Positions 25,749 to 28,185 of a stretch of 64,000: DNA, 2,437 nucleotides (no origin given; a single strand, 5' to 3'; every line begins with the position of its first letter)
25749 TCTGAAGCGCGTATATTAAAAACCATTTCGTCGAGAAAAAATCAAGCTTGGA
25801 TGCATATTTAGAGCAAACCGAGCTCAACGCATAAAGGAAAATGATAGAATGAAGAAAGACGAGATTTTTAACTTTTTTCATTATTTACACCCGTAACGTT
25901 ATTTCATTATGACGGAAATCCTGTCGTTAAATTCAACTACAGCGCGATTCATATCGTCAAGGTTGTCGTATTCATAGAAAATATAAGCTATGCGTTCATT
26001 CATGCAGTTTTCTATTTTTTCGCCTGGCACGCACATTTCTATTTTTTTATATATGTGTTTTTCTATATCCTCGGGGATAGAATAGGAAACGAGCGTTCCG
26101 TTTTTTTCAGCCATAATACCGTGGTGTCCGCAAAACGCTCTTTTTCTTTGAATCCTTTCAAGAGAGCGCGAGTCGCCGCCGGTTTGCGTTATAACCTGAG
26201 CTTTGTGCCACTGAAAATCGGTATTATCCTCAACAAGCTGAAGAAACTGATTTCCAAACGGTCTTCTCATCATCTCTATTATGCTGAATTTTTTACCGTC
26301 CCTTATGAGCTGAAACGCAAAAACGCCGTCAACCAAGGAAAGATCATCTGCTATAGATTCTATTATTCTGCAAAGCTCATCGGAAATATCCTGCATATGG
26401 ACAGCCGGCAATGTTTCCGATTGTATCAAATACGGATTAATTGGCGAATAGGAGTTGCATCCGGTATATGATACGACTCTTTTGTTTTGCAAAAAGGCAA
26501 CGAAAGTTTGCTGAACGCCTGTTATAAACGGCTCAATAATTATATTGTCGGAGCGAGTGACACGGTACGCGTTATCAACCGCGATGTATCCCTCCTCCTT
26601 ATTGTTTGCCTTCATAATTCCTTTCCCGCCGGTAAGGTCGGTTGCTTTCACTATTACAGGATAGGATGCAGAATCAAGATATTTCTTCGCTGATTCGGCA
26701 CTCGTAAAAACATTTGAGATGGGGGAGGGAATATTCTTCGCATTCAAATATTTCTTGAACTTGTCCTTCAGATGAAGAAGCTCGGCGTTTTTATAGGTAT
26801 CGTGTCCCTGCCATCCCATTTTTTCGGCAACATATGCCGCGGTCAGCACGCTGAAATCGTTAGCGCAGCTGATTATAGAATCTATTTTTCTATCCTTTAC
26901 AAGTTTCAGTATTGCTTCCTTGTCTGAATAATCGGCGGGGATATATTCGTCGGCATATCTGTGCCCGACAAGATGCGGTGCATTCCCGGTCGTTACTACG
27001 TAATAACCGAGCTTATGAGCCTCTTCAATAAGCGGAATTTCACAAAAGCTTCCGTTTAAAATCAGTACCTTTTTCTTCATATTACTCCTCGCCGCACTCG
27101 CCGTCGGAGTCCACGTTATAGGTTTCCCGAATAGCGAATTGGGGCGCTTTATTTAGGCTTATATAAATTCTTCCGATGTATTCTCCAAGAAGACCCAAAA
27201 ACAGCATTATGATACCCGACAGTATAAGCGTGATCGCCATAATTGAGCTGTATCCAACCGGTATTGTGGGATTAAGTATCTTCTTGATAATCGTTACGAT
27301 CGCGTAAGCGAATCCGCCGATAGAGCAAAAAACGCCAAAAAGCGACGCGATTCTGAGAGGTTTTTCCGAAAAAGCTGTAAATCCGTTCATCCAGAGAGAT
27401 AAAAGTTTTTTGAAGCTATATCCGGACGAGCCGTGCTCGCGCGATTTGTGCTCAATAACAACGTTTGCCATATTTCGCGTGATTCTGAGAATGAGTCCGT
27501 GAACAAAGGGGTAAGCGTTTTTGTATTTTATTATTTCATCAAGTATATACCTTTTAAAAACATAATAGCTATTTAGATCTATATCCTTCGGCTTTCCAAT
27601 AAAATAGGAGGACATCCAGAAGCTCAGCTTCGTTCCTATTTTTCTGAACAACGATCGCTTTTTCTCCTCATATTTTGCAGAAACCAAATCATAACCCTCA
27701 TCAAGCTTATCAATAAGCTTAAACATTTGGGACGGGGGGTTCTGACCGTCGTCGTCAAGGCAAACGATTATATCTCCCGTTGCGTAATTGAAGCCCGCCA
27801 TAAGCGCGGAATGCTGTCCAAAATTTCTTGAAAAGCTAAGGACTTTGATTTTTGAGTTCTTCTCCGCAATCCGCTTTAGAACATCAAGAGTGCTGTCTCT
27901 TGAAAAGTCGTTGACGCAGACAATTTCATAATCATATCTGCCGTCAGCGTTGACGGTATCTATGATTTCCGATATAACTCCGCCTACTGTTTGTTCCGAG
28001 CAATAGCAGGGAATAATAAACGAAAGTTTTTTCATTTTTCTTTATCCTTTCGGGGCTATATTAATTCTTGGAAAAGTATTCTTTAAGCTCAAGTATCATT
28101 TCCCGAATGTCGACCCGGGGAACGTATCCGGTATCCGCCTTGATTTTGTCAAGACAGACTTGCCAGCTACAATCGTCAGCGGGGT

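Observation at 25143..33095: Arn-like seven-gene operon in a Gram-positive spore former: candidate undescribed lipid-linked amino-sugar surface-modification system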

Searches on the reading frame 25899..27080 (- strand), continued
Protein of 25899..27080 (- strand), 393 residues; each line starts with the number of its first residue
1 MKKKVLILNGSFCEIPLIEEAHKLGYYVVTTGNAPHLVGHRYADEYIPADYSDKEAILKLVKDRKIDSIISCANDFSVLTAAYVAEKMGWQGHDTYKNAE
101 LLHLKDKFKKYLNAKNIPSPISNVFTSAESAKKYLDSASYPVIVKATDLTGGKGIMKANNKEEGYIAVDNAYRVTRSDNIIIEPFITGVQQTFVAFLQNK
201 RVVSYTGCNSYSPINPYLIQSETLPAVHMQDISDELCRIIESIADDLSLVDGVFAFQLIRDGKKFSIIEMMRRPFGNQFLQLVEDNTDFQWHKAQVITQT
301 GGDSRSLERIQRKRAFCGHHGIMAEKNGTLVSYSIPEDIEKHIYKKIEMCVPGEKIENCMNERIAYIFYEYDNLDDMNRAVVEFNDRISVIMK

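Call 74: get_annotated_region(hit=H8, flank=9000)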
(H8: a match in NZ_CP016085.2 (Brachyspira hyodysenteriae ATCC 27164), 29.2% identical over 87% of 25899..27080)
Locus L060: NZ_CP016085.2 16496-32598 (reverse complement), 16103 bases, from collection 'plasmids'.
description: Brachyspira hyodysenteriae ATCC 27164 strain B-78 plasmid pBhyoB78, complete sequence
organism: Brachyspira hyodysenteriae ATCC 27164 (NCBI taxid 1266923)
taxonomy: Bacteria; Spirochaetota; Spirochaetia; Brachyspirales; Brachyspiraceae; Brachyspira; Brachyspira hyodysenteriae; Brachyspira hyodysenteriae ATCC 27164
host: -; source: Sus scrofa; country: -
typing (MOB-suite, as given by PLSDB): non-mobilizable; replicon rep_cluster_768
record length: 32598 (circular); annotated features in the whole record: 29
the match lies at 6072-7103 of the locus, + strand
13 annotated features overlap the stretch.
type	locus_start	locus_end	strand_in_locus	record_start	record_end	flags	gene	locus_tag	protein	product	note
CDS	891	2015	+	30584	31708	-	-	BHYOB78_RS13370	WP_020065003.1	DegT/DnrJ/EryC1/StrS aminotransferase family protein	-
CDS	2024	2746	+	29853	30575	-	-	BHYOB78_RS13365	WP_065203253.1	acetyltransferase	-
CDS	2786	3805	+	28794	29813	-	-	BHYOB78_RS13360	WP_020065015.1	NAD-dependent epimerase/dehydratase family protein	-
CDS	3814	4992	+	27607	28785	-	-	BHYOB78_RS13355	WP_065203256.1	class I SAM-dependent methyltransferase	-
CDS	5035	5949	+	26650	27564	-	-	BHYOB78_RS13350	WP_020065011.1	radical SAM/SPASM domain-containing protein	-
CDS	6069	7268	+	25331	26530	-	-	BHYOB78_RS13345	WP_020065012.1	ATP-grasp domain-containing protein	-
CDS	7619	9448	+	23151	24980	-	-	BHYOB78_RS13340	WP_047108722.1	ATP-grasp fold amidoligase family protein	-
CDS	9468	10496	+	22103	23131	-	-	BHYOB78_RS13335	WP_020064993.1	rhamnan synthesis F family protein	-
CDS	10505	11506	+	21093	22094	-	-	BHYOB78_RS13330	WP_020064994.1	rhamnan synthesis F family protein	-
CDS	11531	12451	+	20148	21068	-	-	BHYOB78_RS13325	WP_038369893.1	glycosyltransferase domain-containing protein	-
CDS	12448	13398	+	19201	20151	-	-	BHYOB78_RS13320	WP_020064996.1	GDP-mannose 4,6-dehydratase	-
CDS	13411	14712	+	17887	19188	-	-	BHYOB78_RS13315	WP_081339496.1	ATP-grasp fold amidoligase family protein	-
CDS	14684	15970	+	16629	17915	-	-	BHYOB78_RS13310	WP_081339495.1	ATP-grasp fold amidoligase family protein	-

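Call 75: get_annotated_region(hit=H2, flank=9000)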
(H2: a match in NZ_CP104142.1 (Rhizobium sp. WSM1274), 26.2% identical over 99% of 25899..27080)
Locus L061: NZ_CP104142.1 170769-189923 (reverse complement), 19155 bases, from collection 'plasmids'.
description: Rhizobium sp. WSM1274 plasmid pWSM1274_4, complete sequence
organism: Rhizobium sp. WSM1274 (NCBI taxid 3138254)
taxonomy: Bacteria; Pseudomonadota; Alphaproteobacteria; Hyphomicrobiales; Rhizobiaceae; Rhizobium; Rhizobium sp. WSM1274
host: -; source: Vicia sp.,cell culture; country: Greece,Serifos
typing (MOB-suite, as given by PLSDB): non-mobilizable
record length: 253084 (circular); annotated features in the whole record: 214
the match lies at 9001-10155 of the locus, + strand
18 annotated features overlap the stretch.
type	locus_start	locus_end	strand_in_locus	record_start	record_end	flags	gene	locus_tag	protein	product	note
CDS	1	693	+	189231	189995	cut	-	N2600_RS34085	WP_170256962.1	FadR/GntR family transcriptional regulator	-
CDS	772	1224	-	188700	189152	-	-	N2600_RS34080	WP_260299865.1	YetF domain-containing protein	-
CDS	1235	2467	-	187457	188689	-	-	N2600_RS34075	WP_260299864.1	protein-L-isoaspartate(D-aspartate) O-methyltransferase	GO:0036211 - protein modification process [Evidence IEA]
CDS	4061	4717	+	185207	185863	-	-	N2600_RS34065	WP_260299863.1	class I SAM-dependent methyltransferase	-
CDS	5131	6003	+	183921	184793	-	-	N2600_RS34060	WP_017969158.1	glycosyltransferase family 2 protein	-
CDS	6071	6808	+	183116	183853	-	-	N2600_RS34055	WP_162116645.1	class I SAM-dependent methyltransferase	-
CDS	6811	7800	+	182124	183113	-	-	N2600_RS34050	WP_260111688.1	fatty acid desaturase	GO:0006629 - lipid metabolic process [Evidence IEA]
CDS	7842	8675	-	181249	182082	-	-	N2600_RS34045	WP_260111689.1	hypothetical protein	-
CDS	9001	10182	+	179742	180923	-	-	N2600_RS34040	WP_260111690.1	ATP-grasp domain-containing protein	-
CDS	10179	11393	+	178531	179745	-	-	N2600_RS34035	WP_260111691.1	Gfo/Idh/MocA family oxidoreductase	-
CDS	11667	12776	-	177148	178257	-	-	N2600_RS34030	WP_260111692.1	DegT/DnrJ/EryC1/StrS family aminotransferase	-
CDS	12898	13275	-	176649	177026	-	-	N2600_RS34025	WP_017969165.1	hypothetical protein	-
CDS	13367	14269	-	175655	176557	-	-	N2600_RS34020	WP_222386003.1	proline iminopeptidase-family hydrolase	GO:0006508 - proteolysis [Evidence IEA]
CDS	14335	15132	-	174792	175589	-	-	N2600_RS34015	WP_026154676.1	LuxR family transcriptional regulator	-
CDS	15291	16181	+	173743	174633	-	-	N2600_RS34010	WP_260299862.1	proline iminopeptidase-family hydrolase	GO:0006508 - proteolysis [Evidence IEA]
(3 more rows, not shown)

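Call 82: search_protein_families(library=pfam, alignment_id=A4, max_evalue=1)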
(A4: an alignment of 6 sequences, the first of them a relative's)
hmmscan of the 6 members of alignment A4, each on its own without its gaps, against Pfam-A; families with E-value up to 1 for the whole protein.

A. member 1, L054:5012-6940:+ (642 aa): 1 family
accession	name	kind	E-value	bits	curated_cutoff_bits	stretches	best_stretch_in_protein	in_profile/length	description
PF13231.12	PMT_2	-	0.0092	16.6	26.1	1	296-396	21-120/160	Dolichyl-phosphate-mannose-protein mannosyltransferase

B. families by the number of members that match (of 6 scanned): 5 families
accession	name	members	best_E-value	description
PF13231.12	PMT_2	4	0.0011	Dolichyl-phosphate-mannose-protein mannosyltransferase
PF14264.12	Glucos_trans_II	1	6e-05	Glucosyl transferase GtrII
PF07297.17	DPM2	1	0.044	Dolichol phosphate-mannose biosynthesis regulatory protein (DPM2)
PF11998.13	DUF3493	1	0.075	Low psii accumulation1 / Rep27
PF24689.1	TriTu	1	0.078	Immunity protein TriTu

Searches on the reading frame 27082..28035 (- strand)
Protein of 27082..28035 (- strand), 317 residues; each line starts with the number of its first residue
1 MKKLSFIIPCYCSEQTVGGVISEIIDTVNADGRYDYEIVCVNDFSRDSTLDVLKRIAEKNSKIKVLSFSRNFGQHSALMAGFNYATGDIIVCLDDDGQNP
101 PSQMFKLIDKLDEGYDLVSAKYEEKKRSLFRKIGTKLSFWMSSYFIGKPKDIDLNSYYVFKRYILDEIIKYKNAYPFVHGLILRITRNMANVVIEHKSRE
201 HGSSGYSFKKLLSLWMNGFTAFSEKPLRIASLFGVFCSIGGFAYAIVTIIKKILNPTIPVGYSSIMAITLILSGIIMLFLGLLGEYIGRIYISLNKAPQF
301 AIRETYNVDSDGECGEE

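Call 3: search_protein_families(library=pfam, proteins=[window:27082-28035:-], max_evalue=0.01)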
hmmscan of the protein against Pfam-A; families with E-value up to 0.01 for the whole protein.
window:27082-28035:- (317 aa): 3 families
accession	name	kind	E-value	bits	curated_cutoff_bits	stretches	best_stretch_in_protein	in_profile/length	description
PF00535.33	Glycos_transf_2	-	2.8e-29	102.6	23.3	1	5-138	1-131/168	Glycosyl transferase family 2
PF13641.12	Glyco_tranf_2_3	-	1.9e-08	35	27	1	4-97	3-97/230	Glycosyltransferase like family 2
PF10111.15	Glyco_tranf_2_2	-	3.5e-06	27.1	27.3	1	5-101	1-96/276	Glycosyltransferase like family 2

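Call 4: search_protein_families(library=ncbifam, proteins=[window:27082-28035:-], max_evalue=0.01)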
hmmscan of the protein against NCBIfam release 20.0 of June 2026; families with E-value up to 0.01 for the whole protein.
window:27082-28035:- (317 aa): 20 families
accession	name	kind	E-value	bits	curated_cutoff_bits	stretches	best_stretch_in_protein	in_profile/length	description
NF047588.1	GlcsyltransPgfSStrep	equivalog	1.3e-60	205.3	500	1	3-305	2-305/308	glycosyltransferase PgfS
NF007986.1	PRK10714.1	equivalog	4.9e-56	190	529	1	1-305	5-311/316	undecaprenyl-phosphate 4-deoxy-4-formamido-L-arabinose transferase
TIGR03937.1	PgaC_IcaA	equivalog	2.3e-16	59.7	422.3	1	2-98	45-137/407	poly-beta-1,6-N-acetyl-D-glucosamine synthase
NF050050.1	ProtGlycPglI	equivalog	1.2e-10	41.3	500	1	1-120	1-117/306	GalNAc(5)-diNAcBac-PP-undecaprenol beta-1,3-glucosyltransferase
TIGR04182.1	glyco_TIGR04182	equivalog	1.3e-10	41.2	325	1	6-287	4-282/293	S-layer glycoprotein N-glycosyltransferase AglJ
NF047683.1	TeichurnBiosyTuaG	equivalog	1.8e-10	40.9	400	1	3-108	7-108/252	teichuronic acid biosynthesis protein TuaG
NF007482.0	PRK10073.1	equivalog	9e-09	34.8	423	1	2-108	6-107/334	glycosyltransferase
NF041875.1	EPS_EpsD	equivalog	9.9e-09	35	370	1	4-104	1-97/325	exopolysaccharide biosynthesis glycosyltransferase EpsD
NF058614.1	PPMAGASynPpgS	equivalog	1.5e-08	34.3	370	1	6-118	4-109/226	polyprenyl-phospho-N-acetylgalactosaminyl synthase PpgS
TIGR03111.1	glyc2_xrt_Gpos1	hypoth_equivalog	3.9e-08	32.5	363.95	1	4-113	51-158/439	TIGR03111 family XrtG-associated glycosyltransferase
NF010496.0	PRK13915.1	equivalog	7.5e-08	31.8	262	1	2-122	31-155/307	glucosyl-3-phosphoglycerate synthase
NF053739.1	GlytfEpsEBac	equivalog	1e-06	27.9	450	1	3-119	2-117/265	glycosyltransferase EpsE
NF041391.1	DPhHxTase_Halo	equivalog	2.4e-06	26.7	375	1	11-122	4-104/213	dolichyl-phosphate hexose transferase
NF041394.1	GtaseAglG_Halo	equivalog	2.7e-05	23.6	440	1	4-113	3-109/304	glucosyl-dolichyl phosphate glucuronosyltransferase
NF038302.1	EPS_HpsE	equivalog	3.2e-05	23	300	1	4-97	3-97/307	hormogonium polysaccharide biosynthesis glycosyltransferase HpsE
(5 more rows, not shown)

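Call 27: search_solved_structures(query=window:27082-28035:-, max_evalue=0.00001)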
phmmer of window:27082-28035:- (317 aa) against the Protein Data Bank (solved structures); distinct sequences matched with E-value up to 0.00001: 8.
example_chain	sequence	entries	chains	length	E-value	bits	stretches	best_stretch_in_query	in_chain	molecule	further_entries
9hwj_A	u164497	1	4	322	8.3e-51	176.3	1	1-306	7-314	Undecaprenyl-phosphate 4-deoxy-4-formamido-L-arabinose transferase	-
9bhc_C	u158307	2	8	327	3.5e-49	170.9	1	1-306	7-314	Undecaprenyl-phosphate 4-deoxy-4-formamido-L-arabinose transferase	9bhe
8vxh_A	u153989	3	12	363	5.1e-49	170.4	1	1-306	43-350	Undecaprenyl-phosphate 4-deoxy-4-formamido-L-arabinose transferase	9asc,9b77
5ekp_C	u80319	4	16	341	3.1e-44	154.7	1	3-307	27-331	Uncharacterized glycosyltransferase sll0501 | Glycosyltransferase sll0501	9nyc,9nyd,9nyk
9nye_A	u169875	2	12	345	3.3e-44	154.6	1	3-307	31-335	Glycosyltransferase sll0501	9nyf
5eke_A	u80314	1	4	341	4.2e-44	154.3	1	3-307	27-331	Uncharacterized glycosyltransferase sll0501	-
5mlz_A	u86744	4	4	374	3.8e-13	52.6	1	3-165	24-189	Dolichol monophosphate mannose synthase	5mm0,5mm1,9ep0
5hea_A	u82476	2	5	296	9.3e-06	28.3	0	4-154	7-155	Putative glycosyltransferase (GalT1)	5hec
